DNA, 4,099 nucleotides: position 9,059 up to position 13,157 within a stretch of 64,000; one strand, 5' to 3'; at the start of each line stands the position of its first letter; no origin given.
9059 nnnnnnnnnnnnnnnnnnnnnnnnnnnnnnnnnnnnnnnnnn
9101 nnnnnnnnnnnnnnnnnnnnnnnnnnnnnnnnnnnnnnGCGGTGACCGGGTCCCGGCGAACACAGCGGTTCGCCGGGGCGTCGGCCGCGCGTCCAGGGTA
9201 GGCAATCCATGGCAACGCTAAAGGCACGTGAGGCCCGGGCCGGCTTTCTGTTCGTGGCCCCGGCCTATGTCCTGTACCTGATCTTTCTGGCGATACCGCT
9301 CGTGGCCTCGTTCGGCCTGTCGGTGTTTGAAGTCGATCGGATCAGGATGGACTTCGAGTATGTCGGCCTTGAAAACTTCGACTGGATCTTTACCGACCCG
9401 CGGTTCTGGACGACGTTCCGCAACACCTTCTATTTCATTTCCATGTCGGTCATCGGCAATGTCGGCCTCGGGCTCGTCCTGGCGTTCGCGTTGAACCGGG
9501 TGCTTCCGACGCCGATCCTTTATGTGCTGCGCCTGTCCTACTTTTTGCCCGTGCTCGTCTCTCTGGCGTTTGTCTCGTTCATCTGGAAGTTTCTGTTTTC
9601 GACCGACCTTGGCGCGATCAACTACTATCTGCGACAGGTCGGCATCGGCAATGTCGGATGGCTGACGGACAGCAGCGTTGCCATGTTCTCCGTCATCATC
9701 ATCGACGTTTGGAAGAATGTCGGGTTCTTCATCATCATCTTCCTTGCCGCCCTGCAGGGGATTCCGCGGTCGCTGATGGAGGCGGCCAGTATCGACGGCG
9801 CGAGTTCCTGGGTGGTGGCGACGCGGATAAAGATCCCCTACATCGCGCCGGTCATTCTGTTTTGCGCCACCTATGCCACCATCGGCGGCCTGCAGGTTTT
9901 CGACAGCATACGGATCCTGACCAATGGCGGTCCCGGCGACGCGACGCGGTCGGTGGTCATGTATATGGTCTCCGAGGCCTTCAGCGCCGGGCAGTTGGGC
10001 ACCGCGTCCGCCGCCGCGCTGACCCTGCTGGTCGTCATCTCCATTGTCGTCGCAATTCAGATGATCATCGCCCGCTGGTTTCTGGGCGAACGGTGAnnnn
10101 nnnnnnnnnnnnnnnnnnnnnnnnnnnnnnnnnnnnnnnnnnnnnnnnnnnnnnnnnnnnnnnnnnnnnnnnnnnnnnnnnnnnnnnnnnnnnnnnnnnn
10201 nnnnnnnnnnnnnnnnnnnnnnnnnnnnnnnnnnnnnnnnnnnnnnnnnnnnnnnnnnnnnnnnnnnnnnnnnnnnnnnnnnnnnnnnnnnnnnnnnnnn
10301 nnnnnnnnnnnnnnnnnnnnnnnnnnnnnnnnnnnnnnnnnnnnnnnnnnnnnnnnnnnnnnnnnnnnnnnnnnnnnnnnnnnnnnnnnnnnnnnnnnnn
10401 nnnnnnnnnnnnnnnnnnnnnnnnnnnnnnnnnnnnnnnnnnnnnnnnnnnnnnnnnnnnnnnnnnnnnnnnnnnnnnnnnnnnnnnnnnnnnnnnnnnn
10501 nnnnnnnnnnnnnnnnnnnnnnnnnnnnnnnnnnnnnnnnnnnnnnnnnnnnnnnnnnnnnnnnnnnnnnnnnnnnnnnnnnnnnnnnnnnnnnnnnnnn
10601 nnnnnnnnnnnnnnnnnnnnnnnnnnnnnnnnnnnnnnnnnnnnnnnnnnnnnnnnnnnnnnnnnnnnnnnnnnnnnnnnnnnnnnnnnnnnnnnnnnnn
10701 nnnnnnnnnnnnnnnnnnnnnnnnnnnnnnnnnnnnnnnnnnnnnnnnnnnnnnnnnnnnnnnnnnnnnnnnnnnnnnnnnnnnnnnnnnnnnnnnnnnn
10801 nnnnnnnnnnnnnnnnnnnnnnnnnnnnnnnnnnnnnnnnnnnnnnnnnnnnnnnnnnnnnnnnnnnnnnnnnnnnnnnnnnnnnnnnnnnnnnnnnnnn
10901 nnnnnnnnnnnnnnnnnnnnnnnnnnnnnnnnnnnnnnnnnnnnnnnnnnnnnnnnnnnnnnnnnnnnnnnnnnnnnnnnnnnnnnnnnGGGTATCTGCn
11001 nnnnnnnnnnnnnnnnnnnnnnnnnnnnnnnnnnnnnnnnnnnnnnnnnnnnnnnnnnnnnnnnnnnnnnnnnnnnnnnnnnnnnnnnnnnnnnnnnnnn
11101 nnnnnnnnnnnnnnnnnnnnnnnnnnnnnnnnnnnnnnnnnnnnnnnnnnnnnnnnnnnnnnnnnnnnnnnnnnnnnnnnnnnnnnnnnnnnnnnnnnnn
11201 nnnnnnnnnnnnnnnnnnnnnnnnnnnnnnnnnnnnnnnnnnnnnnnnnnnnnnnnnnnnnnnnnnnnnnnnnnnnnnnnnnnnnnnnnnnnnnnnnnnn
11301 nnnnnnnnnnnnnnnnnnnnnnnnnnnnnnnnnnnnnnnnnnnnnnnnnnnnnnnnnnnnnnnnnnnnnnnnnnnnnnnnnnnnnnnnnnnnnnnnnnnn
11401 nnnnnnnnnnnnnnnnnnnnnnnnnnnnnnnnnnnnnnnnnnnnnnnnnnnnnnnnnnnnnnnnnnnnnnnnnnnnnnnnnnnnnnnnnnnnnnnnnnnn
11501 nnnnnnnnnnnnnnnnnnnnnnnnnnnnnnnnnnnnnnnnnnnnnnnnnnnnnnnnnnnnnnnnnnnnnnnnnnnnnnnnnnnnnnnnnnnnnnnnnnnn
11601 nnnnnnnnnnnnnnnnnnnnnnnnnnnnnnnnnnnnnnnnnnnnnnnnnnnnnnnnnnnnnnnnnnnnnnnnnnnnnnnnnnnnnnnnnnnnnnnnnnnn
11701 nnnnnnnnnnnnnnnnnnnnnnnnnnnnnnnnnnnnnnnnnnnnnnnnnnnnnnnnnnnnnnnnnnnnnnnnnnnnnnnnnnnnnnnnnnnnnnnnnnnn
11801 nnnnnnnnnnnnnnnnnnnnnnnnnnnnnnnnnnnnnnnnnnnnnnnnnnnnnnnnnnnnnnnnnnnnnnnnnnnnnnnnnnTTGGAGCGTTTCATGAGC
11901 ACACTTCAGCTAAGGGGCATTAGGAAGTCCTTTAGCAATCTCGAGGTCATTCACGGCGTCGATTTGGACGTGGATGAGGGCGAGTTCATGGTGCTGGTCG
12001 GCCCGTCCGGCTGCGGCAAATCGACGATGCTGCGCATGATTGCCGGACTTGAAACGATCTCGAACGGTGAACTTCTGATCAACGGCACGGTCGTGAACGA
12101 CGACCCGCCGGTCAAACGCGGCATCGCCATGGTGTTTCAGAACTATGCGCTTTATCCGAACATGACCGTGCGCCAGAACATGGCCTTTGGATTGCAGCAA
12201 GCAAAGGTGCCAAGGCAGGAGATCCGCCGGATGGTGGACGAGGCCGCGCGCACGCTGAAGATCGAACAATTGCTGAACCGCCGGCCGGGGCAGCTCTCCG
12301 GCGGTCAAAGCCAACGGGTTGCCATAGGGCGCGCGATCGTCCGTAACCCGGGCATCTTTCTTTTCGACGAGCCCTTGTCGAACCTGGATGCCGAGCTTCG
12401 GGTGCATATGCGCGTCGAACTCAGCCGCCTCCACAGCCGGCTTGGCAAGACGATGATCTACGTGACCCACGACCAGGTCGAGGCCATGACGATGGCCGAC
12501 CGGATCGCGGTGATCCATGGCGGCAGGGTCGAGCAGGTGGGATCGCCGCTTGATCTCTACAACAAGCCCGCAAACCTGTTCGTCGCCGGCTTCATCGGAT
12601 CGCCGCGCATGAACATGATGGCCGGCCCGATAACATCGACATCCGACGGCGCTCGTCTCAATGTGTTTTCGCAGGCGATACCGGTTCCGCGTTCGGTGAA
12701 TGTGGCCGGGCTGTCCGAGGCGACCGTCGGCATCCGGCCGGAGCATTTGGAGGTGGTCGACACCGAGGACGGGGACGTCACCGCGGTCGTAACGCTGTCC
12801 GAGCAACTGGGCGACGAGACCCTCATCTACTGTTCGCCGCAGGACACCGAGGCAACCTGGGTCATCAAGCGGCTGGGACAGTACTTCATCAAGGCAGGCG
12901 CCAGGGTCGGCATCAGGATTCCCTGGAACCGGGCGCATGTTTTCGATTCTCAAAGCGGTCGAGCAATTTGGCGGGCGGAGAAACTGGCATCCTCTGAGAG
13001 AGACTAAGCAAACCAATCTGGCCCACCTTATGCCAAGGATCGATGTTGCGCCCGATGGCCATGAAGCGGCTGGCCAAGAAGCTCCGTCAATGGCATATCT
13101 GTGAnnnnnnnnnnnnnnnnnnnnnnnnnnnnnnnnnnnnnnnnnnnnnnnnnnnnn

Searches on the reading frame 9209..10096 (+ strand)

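Call 13: search_protein_families(library=pfam, proteins=[window:9209-10096:+], max_evalue=0.001)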
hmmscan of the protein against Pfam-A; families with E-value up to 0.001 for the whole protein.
window:9209-10096:+ (295 aa): 1 family
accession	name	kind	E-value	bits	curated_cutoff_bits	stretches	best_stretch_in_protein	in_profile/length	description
PF00528.27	BPD_transp_1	-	9.5e-14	52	26.4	1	85-289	2-180/184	Binding-protein-dependent transport system inner membrane component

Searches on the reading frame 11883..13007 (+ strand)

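Call 13: search_protein_families(library=pfam, proteins=[window:11883-13007:+], max_evalue=0.001)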
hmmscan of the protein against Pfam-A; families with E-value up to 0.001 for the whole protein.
window:11883-13007:+ (374 aa): 6 families
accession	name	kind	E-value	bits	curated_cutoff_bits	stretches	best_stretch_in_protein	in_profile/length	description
PF00005.33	ABC_tran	-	2.7e-34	119.1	25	1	24-165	2-136/137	ABC transporter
PF08402.16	TOBE_2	-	8.5e-09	35.9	21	1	282-354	1-76/76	TOBE domain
PF17912.7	OB_MalK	-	3.1e-06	28.4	27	1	239-289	1-53/53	MalK OB fold domain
PF13304.12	AAA_21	-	2.8e-05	24.8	27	0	35-56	1-22/304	AAA domain, putative AbiEii toxin, Type IV TA system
PF13401.12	AAA_22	-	0.00059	20.6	27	0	33-122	5-76/130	AAA domain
PF17850.7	CysA_C_terminal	-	0.0008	20.4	29.7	0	258-291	11-43/43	CysA C-terminal regulatory domain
